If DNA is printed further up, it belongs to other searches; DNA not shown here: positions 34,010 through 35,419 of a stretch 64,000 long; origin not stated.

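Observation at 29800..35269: Divergent lipid-linked glycan modification module (Wzx flippase, GT-C transferase, GtrA, SDR epimerase, aldolase-like fusion protein) lacking a GT2 polyprenyl-phosphate sugar synthase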

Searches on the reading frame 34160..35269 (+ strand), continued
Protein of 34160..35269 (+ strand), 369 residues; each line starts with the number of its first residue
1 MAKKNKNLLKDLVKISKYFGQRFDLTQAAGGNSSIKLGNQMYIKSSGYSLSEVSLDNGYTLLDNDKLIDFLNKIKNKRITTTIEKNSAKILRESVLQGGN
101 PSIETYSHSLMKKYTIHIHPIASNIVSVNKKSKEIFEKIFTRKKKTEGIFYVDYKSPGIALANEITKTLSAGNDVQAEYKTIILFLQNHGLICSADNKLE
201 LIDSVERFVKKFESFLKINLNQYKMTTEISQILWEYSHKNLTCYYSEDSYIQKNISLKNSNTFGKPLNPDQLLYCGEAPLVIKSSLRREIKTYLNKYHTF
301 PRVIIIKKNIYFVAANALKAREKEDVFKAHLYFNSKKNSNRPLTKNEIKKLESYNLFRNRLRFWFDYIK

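Call 17: find_encoding_contigs(protein=P0037, flank=10000, max_places=1)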
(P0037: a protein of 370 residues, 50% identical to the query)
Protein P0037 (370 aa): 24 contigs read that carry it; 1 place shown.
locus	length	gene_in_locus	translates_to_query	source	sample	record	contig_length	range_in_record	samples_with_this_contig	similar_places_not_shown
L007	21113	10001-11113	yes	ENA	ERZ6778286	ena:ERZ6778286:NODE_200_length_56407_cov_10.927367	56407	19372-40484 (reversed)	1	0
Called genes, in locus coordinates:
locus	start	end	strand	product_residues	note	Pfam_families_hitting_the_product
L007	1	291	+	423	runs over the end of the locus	PF00278:Orn_DAP_Arg_deC, PF02784:Orn_Arg_deC_N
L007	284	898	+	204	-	PF01618:MotA_ExbB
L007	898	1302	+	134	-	PF02472:ExbD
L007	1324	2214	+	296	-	PF00892:EamA, PF06800:Sugar_transport (faint), PF00892:EamA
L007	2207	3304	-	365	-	PF01820:Dala_Dala_lig_N, PF02222:ATP-grasp (weak), PF02786:CPSase_L_D2, PF07478:Dala_Dala_lig_C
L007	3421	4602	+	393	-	PF00108:Thiolase_N, PF22691:Thiolase_C_1 (faint), PF00109:ketoacyl-synt (faint), PF02803:Thiolase_C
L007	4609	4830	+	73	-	PF04845:PurA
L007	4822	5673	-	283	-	-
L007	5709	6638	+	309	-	PF00890:FAD_binding_2 (weak), PF01134:GIDA (faint), PF01266:DAO (faint), PF03486:HI0933_like (faint), PF07992:Pyr_redox_2, PF12831:FAD_oxidored (faint), PF13738:Pyr_redox_3, PF00070:Pyr_redox, +1 more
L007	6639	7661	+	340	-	PF00248:Aldo_ket_red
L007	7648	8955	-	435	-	PF01943:Polysacc_synt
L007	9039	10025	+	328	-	PF00106:adh_short (weak), PF01073:3Beta_HSD, PF01370:Epimerase, PF02719:Polysacc_synt_2, PF04321:RmlD_sub_bind, PF16363:GDP_Man_Dehyd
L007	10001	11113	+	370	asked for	PF00596:Aldolase_II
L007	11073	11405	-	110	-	-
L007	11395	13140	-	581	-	PF05524:PEP-utilisers_N, PF00391:PEP-utilizers, PF02896:PEP-utilizers_C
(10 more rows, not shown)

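Call 21: search_solved_structures(query=A1, max_evalue=1, show_alignments=3)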
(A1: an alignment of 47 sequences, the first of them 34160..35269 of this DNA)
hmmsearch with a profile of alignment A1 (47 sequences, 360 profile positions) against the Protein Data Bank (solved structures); distinct sequences matched with E-value up to 1: 20.
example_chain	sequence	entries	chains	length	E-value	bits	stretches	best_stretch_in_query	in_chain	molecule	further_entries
3m4r_A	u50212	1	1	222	2.5e-21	79.2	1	4-211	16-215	Uncharacterized protein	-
4c25_A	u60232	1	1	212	0.00014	24.2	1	92-203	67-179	L-FUCULOSE PHOSPHATE ALDOLASE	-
4c24_A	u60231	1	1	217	0.00015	24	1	92-203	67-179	L-FUCULOSE PHOSPHATE ALDOLASE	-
1dzu_P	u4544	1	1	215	0.012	17.8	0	115-197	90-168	L-fuculose phosphate aldolase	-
1dzw_P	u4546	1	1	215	0.012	17.8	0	115-197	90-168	L-fuculose phosphate aldolase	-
1dzy_P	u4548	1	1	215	0.027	16.6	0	115-197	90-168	L-FUCULOSE-1-PHOSPHATE ALDOLASE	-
1fua_A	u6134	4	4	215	0.027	16.6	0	115-197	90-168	L-FUCULOSE-1-PHOSPHATE ALDOLASE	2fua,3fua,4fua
1dzx_P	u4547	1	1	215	0.027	16.6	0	115-197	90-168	L-fuculose phosphate aldolase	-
1e47_P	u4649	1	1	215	0.038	16.1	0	115-197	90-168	L-FUCULOSE 1-PHOSPHATE ALDOLASE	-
1e4c_P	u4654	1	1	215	0.039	16.1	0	115-197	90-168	L-FUCULOSE 1-PHOSPHATE ALDOLASE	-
1e46_P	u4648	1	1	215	0.039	16.1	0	115-197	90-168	L-FUCULOSE 1-PHOSPHATE ALDOLASE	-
1dzz_P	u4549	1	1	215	0.045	15.9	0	115-197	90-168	L-fuculose phosphate aldolase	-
1dzv_P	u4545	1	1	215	0.045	15.9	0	115-197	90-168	L-fuculose phosphate aldolase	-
6btd_A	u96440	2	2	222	0.06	15.5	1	91-203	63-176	Fuculose phosphate aldolase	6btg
1e48_P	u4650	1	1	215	0.062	15.4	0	115-197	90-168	L-FUCULOSE 1-PHOSPHATE ALDOLASE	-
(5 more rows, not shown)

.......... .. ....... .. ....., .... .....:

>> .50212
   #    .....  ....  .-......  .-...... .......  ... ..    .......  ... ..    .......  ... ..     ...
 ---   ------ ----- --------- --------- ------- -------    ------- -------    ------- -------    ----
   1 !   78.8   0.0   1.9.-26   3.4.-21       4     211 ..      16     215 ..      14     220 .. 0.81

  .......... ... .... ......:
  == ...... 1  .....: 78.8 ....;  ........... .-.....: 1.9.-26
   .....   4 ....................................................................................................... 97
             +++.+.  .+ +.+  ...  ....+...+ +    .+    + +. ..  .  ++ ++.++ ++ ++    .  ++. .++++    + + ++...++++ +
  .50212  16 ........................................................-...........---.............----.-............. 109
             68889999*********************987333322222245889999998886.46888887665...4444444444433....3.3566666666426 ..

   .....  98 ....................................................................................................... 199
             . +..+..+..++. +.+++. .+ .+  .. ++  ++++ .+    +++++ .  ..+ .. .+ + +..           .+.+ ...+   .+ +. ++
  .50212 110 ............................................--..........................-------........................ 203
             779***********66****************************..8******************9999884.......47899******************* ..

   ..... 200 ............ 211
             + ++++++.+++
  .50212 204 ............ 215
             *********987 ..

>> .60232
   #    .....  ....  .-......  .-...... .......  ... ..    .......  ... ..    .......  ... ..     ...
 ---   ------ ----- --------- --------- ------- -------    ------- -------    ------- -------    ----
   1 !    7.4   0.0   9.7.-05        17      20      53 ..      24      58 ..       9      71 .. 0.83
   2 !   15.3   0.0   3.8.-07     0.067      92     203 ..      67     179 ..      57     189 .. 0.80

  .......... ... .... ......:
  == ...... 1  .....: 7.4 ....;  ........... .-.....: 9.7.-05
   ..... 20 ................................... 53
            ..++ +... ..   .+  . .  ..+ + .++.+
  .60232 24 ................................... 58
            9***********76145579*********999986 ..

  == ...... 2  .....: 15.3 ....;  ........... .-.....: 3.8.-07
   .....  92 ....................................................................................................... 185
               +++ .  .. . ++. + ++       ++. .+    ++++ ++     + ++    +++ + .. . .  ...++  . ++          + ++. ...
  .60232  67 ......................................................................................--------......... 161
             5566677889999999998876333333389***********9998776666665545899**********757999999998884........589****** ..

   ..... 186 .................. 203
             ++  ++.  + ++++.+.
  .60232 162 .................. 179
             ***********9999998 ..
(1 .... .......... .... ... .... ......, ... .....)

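Call 37: predict_structure(alignment_id=A1)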
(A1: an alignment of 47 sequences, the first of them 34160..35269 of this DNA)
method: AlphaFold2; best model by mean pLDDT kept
length: 369 residues; sequences in the alignment: 47
mean_pLDDT: 88.4   pTM: 0.85
mean pLDDT of the five models: 88.4, 88.3, 87.9, 86.3, 86.2
residues with pLDDT >= 90: 252; 70-90: 82; 50-70: 23; < 50: 12
segments of 3 or more residues with pLDDT < 50: 360-369
pLDDT, mean of each block of 10 residues (from residue 1): 74 94 85 95 94 93 96 92 95 95 91 96 94 94 89 90 90 73 92 96 96 96 96 91 93 74 80 91 95 95 93 92 92 76 88 63 40
secondary structure, 60 per line:
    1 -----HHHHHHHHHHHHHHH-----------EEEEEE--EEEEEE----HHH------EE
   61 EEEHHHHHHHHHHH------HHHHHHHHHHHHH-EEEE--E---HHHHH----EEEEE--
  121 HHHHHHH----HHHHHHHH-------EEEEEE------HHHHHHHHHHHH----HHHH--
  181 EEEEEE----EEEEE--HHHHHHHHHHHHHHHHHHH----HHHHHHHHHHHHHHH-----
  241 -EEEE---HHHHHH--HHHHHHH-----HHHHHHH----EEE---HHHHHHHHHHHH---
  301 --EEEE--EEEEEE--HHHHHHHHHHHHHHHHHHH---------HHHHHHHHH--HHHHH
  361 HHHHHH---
elements in order: H6-20 E32-37 E40-45 E59-63 H64-74 H81-93 E95-98 H105-109 E114-118 H121-127 H132-139 E147-152 H159-170 H175-178 E181-186 E191-195 H198-216 H221-235 E242-245 H249-254 H257-263 H269-275 E280-282 H286-297 E303-306 E309-314 H317-335 H345-353 H356-366

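Call 41: search_protein_families(library=pfam, proteins=[L004:13842-14432:+, L004:14459-16183:+, L005:11161-12699:+, L005:18112-20166:+, L006:12700-15180:+, L006:16300-16911:+, L006:7127-8908:+, L006:18793-20250:+, L004:7260-9311:+, L004:11119-12438:+], max_evalue=0.1)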
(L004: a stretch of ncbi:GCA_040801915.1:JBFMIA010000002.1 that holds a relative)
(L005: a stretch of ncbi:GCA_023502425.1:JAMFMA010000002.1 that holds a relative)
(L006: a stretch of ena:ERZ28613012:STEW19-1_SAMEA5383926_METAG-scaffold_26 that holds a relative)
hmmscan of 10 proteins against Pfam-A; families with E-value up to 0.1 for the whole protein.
L004:13842-14432:+ (196 aa): 1 family
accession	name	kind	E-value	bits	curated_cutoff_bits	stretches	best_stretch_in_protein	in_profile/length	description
PF20281.3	CTD5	-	0.062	13.3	25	1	43-81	27-64/207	C-terminal domain 5 of the ABC-three component (ABC-3C) systems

L004:14459-16183:+ (574 aa): 1 family
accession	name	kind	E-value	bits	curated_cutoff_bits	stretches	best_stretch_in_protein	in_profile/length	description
PF20604.3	DUF6798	-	2e-08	34.3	26.9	1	448-510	3-61/61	Domain of unknown function (DUF6798)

L005:11161-12699:+ (512 aa): 0 families

L005:18112-20166:+ (684 aa): 0 families

L006:12700-15180:+ (826 aa): 1 family
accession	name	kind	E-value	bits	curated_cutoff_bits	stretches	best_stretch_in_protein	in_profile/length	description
PF08887.16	GAD-like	-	0.0017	18.7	25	1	734-789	20-74/107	GAD-like domain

L006:16300-16911:+ (203 aa): 0 families

L006:7127-8908:+ (593 aa): 10 families
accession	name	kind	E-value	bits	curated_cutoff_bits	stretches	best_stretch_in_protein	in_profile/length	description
PF00485.24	PRK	-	2.5e-35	122.5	22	1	397-576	2-195/196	Phosphoribulokinase / Uridine kinase family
PF05208.19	ALG3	-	8.9e-06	25.8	23.6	1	142-222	126-206/358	ALG3 protein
PF09594.16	GT87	-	0.0015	18.8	25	1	76-219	6-146/237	Glycosyltransferase family 87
PF07693.20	KAP_NTPase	-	0.012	15.3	20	1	392-478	18-84/293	KAP family P-loop domain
PF13555.12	AAA_29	-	0.019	15.1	27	1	399-419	27-47/61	P-loop containing region of AAA domain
PF13476.12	AAA_23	-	0.02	16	27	1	398-443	23-68/201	AAA domain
PF02492.25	cobW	-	0.076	13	20.7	0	396-415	2-21/180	CobW/HypB/UreG, nucleotide-binding domain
PF06414.18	Zeta_toxin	-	0.088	12.7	22.3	0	392-428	14-52/199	Zeta toxin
PF13238.12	AAA_18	-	0.09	13.7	29.4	0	397-430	1-36/128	AAA domain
PF13191.12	AAA_16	-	0.093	13.7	32.6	0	399-431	29-62/167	AAA ATPase domain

L006:18793-20250:+ (485 aa): 5 families
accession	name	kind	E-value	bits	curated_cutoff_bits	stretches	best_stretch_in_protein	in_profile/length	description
PF04471.18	Mrr_cat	-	9.6e-05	22.9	21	1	358-458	30-112/115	Restriction endonuclease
PF13156.12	Mrr_cat_2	-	0.00049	20.4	22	1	359-452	27-110/127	Restriction endonuclease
PF08378.17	NERD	-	0.014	16.4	22.1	1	355-406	29-75/111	Nuclease-related domain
PF12728.13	HTH_17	-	0.055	14.2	27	0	380-400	30-49/51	Helix-turn-helix domain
PF08499.17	PDEase_I_N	-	0.062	13.6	27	1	392-420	19-46/61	3'5'-cyclic nucleotide phosphodiesterase N-terminal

L004:7260-9311:+ (683 aa): 9 families
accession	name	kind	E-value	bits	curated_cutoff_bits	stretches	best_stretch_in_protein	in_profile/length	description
PF00485.24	PRK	-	2.5e-39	135.5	22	1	396-576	1-194/196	Phosphoribulokinase / Uridine kinase family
PF09594.16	GT87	-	0.0023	18.2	25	1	79-219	7-144/237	Glycosyltransferase family 87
PF13231.12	PMT_2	-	0.0037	17.9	26.1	1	95-219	25-157/160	Dolichyl-phosphate-mannose-protein mannosyltransferase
PF02367.23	TsaE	-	0.0059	17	26.6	1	393-421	20-48/128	Threonylcarbamoyl adenosine biosynthesis protein TsaE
PF13515.12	FUSC_2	-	0.021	15.4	25.6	1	274-335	40-100/126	Fusaric acid resistance protein-like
PF00005.33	ABC_tran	-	0.025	15.6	25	1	395-420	12-37/137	ABC transporter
PF01656.29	CbiA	-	0.03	14.7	25.4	1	399-431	4-38/125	CobQ/CobB/MinD/ParA nucleotide binding domain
PF13238.12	AAA_18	-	0.039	14.8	29.4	1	397-427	1-33/128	AAA domain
PF06414.18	Zeta_toxin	-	0.066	13.1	22.3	0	391-419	13-41/199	Zeta toxin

L004:11119-12438:+ (439 aa): 3 families
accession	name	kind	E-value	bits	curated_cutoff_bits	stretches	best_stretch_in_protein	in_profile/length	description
PF12804.13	NTP_transf_3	-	4.4e-18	66.4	27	2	4-141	2-131/160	MobA-like NTP transferase domain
PF00483.29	NTP_transferase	-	2.9e-15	56.9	21.2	2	5-189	4-188/245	Nucleotidyl transferase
PF01128.25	IspD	-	0.00029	21.1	27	0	2-43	2-40/221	2-C-methyl-D-erythritol 4-phosphate cytidylyltransferase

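Call 42: find_related_loci(query=A1, collection=genome_contigs, flank=10000)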
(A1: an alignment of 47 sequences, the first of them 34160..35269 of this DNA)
Query A1 (369 aa) in genome_contigs; peptide patterns used: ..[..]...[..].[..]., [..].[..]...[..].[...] (x = any residue, [..] = any of these).
600 stretches matched a pattern (row limit reached: there are more); 542 encode a relative of the query (tblastn E <= 1e-3); the best 80 are kept; 80 distinct loci.
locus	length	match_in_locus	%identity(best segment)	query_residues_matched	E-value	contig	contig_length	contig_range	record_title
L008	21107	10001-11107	73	1-369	0e+0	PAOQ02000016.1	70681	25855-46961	MAG: bacterium isolate SAT211 MHASMcontig_970393, whole genome shotgun sequence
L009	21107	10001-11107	71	1-369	2e-179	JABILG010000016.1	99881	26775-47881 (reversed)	MAG: bacterium isolate SI054_bin67 k141_275027, whole genome shotgun sequence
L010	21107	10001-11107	66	1-369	6e-168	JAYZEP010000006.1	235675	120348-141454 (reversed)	MAG: Thermodesulfobacteriota bacterium isolate XB_MAG145 DB_MAG145_0006, whole genome shotgun sequence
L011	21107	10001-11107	67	1-369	2e-166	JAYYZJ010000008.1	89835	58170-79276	MAG: Thermodesulfobacteriota bacterium isolate XB_MAG1157 DB_MAG1157_0008, whole genome shotgun sequence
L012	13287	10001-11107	56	1-369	3e-135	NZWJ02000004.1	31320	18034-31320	MAG: bacterium isolate NAT509 77144, whole genome shotgun sequence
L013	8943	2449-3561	54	1-369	2e-128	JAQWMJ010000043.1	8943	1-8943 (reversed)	MAG: Thermodesulfobacteriota bacterium isolate cluster2_bin.15 k141_3076928, whole genome shotgun sequence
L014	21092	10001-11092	50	1-367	1e-109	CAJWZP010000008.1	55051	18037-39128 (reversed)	TPA_asm: uncultured bacterium isolate ERR599139_bin.32_MetaBAT_v2.12.1_MAG genome assembly, contig: NODE_170_length_5505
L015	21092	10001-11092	50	1-367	3e-107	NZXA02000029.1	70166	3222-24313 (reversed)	MAG: bacterium isolate NAT430 31424, whole genome shotgun sequence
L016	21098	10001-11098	48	1-367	4e-104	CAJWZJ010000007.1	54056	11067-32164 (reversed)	TPA_asm: uncultured bacterium isolate ERR599130_bin.109_MetaBAT_v2.12.1_MAG genome assembly, contig: NODE_266_length_540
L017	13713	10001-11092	51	1-367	3e-110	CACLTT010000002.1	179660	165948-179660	uncultured Candidatus Hydrogenedens sp. isolate AG-470-J09 genome assembly, contig: AG-470-J09_AG-470-J09_NODE_2, whole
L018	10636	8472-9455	41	9-340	3e-69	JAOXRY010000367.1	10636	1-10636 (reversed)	MAG: Campylobacterales bacterium isolate R2S4C3D_S43.014 k141_879628, whole genome shotgun sequence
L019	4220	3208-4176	39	5-331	1e-67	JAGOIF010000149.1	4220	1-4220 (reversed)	MAG: Aliarcobacter sp. isolate Go_SlPrim_bin_95 Go_SlPrim_39905_length_4220_cov_15.224041, whole genome shotgun sequence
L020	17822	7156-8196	39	1-354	8e-67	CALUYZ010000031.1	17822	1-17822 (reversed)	MAG: Candidatus Gastranaerophilales bacterium isolate BRZ_GD__bin71 genome assembly, contig: BRZ_GD__NODE_4021_length_17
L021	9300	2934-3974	39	1-354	8e-67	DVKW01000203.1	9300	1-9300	MAG TPA_asm: Candidatus Galligastranaerophilus intestinigallinarum isolate CHK123-3438 CHK123__C220231_L9300_ERR2241891,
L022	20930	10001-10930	40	9-331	1e-66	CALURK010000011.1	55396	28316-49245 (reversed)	MAG: Candidatus Gastranaerophilales bacterium isolate BRZ_DL__bin93 genome assembly, contig: BRZ_DL__NODE_916_length_553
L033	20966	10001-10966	37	9-331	3e-60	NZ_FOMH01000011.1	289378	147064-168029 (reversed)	Flavobacterium phragmitis strain CGMCC 1.10370, whole genome shotgun sequence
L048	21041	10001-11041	35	12-360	3e-56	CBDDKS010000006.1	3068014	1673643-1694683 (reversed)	MAG: Kangiellaceae bacterium isolate 5f2d3892-e8ac-4e39-b8dc-31582347751a genome assembly, contig: contig_6, whole genom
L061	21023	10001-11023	32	13-354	7e-53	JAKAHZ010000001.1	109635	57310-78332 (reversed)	MAG: Nitrospirae bacterium isolate WY3.bin154 NODE_249_length_109635_cov_1.520738, whole genome shotgun sequence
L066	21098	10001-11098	29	3-363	5e-51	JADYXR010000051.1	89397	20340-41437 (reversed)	MAG: Candidatus Obscuribacter sp. isolate MP9P1 103 k99_494035, whole genome shotgun sequence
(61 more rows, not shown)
